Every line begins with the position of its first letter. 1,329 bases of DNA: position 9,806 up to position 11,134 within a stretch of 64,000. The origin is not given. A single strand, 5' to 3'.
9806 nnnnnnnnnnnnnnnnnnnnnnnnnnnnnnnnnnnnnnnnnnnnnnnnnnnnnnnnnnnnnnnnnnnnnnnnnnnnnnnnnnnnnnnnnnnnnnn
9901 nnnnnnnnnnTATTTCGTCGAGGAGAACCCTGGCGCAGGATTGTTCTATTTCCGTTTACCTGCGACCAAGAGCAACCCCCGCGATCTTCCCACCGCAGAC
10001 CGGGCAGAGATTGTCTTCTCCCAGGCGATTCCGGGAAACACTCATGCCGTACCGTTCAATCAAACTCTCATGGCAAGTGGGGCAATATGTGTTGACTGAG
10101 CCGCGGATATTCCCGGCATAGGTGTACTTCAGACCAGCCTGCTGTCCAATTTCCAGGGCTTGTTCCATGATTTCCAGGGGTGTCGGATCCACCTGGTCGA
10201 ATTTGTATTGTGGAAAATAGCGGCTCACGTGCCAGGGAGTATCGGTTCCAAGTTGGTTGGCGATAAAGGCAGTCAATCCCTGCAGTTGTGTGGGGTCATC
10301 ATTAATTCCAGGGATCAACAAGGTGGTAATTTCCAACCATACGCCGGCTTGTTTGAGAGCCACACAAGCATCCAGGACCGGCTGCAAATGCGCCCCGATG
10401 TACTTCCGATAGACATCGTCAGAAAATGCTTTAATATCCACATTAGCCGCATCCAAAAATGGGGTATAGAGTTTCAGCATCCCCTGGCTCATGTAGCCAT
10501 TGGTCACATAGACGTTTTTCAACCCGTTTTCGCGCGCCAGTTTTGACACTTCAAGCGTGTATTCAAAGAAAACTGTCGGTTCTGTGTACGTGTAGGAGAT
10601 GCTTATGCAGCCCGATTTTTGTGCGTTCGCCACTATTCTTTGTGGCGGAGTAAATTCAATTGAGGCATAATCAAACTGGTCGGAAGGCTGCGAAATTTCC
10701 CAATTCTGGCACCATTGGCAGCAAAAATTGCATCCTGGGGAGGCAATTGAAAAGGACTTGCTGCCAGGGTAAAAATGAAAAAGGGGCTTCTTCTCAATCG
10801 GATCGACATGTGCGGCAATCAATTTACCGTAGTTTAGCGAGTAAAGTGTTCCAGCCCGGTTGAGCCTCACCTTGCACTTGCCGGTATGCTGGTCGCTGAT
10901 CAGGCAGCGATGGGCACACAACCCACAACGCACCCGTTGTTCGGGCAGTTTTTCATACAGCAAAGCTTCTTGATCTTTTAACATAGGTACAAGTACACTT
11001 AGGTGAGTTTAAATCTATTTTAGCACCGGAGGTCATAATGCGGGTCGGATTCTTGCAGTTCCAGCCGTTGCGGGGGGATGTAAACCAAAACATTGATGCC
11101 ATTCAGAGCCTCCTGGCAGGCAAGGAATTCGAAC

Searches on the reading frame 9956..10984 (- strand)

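Call 63: search_protein_families(library=pfam, proteins=[window:9956-10984:-], max_evalue=0.001)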
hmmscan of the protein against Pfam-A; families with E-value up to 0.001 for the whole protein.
window:9956-10984:- (342 aa): 1 family
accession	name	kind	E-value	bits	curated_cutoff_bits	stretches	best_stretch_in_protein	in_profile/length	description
PF04055.27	Radical_SAM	-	4.8e-19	69.6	29.5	1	81-231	3-158/166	Radical SAM superfamily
